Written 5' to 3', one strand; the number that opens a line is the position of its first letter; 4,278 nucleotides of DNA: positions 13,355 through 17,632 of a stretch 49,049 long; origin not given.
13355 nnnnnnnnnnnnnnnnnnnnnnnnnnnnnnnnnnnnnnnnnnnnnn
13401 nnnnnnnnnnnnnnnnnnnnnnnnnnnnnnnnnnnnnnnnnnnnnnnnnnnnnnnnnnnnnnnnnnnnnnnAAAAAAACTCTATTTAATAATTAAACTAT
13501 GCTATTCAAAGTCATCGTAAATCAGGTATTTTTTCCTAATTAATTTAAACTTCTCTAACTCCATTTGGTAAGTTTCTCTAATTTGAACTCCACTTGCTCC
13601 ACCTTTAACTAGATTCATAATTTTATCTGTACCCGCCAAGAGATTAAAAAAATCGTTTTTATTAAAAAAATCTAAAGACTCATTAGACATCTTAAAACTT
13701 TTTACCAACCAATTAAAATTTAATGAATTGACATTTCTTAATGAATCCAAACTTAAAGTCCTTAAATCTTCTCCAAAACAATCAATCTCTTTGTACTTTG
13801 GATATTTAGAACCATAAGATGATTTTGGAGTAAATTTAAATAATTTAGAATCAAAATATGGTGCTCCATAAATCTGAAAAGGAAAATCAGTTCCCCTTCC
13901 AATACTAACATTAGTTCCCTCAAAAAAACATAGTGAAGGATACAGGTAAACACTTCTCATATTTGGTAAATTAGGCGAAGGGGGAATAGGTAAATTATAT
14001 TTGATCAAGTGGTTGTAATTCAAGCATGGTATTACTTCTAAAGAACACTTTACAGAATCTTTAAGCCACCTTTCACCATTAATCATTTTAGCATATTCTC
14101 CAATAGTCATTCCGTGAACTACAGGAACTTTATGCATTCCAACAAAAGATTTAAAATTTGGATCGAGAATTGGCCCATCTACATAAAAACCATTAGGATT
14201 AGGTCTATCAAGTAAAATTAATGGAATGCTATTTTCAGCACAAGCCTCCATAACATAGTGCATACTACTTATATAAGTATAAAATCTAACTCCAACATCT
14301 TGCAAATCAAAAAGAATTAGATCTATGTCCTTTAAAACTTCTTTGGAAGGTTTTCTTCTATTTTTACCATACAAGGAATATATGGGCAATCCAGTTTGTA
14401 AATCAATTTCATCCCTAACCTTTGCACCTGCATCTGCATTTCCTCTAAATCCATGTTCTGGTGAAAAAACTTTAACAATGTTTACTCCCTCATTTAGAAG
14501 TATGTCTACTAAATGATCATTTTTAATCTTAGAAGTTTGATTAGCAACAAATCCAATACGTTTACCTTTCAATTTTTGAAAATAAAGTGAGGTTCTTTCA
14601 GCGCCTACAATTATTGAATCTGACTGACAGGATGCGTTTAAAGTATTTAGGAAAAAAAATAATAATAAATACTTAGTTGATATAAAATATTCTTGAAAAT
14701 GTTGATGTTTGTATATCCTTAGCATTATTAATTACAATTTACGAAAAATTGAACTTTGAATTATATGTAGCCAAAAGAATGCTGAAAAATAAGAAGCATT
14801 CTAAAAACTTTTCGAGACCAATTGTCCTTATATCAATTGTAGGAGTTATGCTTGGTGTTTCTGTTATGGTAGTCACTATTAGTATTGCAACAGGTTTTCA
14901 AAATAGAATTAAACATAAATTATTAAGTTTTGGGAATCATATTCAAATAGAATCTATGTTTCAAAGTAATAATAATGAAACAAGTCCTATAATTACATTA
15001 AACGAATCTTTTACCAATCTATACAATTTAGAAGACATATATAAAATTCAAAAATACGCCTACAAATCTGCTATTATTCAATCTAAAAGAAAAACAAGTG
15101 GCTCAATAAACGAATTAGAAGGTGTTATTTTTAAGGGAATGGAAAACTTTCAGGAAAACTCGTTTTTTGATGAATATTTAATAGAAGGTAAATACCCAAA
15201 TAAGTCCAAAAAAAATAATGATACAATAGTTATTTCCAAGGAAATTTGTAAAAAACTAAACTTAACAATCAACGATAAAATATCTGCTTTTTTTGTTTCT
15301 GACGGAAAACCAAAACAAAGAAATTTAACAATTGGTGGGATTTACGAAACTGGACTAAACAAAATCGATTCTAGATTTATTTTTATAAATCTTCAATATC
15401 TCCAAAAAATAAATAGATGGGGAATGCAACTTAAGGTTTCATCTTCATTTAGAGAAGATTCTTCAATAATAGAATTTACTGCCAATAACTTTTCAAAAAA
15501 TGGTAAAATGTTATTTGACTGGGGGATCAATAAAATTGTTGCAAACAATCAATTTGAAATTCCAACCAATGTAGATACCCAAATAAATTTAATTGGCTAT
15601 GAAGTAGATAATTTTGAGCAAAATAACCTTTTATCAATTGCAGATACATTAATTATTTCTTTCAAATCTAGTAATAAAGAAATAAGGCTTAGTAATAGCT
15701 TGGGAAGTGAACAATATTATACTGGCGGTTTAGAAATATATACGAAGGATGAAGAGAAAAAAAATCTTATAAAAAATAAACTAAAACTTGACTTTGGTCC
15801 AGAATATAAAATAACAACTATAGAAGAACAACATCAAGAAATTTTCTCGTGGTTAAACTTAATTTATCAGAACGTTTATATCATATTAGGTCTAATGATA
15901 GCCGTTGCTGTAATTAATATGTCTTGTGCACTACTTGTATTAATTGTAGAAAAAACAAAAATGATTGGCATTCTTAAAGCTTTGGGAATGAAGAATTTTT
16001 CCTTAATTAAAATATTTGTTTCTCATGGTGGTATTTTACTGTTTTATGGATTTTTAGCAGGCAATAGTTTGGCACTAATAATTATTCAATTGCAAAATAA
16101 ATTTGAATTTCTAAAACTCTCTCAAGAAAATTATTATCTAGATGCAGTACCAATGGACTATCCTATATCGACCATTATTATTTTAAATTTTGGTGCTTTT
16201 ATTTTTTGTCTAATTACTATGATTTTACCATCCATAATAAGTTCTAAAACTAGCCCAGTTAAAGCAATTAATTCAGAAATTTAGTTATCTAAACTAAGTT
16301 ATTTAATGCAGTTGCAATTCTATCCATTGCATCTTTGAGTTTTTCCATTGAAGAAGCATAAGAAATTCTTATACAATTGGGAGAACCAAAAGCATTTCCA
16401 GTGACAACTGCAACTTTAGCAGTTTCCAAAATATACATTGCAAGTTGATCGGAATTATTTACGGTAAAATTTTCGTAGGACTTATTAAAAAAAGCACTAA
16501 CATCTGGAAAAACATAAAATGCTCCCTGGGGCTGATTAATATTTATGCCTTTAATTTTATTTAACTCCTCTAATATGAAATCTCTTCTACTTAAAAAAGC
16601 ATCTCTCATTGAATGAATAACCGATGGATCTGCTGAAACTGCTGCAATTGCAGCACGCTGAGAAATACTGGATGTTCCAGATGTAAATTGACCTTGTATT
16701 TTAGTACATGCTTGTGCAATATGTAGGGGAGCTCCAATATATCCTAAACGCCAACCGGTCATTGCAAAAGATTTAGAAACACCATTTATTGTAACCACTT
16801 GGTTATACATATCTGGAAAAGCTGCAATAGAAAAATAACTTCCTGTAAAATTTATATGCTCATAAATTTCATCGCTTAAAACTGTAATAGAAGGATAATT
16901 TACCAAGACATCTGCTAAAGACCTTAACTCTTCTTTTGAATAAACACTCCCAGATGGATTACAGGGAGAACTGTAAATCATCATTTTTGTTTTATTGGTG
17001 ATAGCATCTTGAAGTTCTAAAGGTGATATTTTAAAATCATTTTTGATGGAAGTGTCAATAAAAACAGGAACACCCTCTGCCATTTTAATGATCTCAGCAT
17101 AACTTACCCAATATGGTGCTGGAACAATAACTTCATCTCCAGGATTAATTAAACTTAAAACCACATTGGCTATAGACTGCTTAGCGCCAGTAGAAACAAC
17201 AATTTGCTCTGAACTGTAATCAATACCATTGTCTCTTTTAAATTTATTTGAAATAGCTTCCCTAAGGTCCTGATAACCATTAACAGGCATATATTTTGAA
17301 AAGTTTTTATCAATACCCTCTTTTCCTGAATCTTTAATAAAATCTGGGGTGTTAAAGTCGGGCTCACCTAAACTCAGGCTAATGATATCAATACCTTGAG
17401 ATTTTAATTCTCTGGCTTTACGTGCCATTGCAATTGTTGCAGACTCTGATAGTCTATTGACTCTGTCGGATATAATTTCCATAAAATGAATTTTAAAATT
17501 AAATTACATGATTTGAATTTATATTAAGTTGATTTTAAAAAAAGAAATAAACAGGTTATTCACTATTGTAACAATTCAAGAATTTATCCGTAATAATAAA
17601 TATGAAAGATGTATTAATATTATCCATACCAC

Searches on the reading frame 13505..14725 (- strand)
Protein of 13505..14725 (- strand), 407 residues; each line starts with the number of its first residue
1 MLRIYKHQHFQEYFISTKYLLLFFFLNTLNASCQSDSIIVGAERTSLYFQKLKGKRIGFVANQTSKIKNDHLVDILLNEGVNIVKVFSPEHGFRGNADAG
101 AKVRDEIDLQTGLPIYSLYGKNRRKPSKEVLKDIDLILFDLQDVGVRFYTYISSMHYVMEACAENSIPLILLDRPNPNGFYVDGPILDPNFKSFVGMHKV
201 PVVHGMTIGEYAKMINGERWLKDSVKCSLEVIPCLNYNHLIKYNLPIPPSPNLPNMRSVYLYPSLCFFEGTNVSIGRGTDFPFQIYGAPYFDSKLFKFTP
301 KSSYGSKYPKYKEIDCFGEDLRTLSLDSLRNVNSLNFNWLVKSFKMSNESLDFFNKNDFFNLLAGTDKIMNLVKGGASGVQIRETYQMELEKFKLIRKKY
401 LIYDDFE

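Call 67: search_protein_families(library=pfam, proteins=[window:13505-14725:-], max_evalue=0.00001)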
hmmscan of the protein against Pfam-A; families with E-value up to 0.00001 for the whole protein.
window:13505-14725:- (407 aa): 2 families
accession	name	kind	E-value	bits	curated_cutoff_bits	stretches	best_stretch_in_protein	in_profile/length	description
PF07075.17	NamZ_N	-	7.9e-81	270.7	26.9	1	57-256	1-202/203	Exo-beta-N-acetylmuramidase NamZ, N-terminal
PF20732.2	NamZ_C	-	5.3e-29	102.4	25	1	260-403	1-152/152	Exo-beta-N-acetylmuramidase NamZ, C-terminal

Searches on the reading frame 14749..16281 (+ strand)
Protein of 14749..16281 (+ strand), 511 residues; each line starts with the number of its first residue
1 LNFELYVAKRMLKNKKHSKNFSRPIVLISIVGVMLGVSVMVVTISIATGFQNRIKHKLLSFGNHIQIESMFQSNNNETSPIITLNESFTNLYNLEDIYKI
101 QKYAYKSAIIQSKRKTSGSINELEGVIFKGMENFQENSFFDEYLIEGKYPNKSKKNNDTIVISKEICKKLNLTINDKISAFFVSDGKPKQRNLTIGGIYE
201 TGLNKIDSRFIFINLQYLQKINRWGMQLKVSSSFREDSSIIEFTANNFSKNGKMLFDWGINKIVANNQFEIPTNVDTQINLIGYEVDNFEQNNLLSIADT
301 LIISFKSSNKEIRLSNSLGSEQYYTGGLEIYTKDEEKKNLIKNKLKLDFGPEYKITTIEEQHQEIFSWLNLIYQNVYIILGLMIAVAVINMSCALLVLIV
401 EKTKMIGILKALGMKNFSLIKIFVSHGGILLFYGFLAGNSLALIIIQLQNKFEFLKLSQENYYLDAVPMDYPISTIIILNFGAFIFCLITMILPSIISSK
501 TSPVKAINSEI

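Call 67: search_protein_families(library=pfam, proteins=[window:14749-16281:+], max_evalue=0.00001)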
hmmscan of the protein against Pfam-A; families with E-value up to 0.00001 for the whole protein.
window:14749-16281:+ (511 aa): 2 families
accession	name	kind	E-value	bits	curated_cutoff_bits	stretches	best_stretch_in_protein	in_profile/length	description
PF02687.27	FtsX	-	4.4e-14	53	25.5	1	378-503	2-120/120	FtsX-like permease C-terminal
PF12704.14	MacB_PCD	-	1.7e-10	42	27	1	27-222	2-180/207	MacB-like periplasmic core domain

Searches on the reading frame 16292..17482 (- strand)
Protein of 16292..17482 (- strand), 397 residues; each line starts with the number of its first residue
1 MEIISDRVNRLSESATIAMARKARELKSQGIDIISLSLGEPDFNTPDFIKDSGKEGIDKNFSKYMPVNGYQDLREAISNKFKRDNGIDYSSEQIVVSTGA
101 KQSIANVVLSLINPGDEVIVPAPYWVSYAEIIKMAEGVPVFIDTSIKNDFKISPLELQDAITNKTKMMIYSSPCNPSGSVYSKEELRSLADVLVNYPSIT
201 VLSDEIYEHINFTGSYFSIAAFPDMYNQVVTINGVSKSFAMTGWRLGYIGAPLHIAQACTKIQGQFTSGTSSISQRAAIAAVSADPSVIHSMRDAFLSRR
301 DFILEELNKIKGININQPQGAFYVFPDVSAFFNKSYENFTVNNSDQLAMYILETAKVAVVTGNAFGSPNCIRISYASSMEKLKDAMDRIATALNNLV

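Call 67: search_protein_families(library=pfam, proteins=[window:16292-17482:-], max_evalue=0.00001)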
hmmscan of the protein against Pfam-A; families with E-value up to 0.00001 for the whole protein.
window:16292-17482:- (397 aa): 2 families
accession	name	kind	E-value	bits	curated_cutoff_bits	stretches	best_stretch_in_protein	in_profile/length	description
PF00155.27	Aminotran_1_2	-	1.3e-74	252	19.7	1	32-389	2-361/361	Aminotransferase class I and II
PF01041.23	DegT_DnrJ_EryC1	-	2e-08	34.3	19.8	1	107-169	56-117/360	DegT/DnrJ/EryC1/StrS aminotransferase family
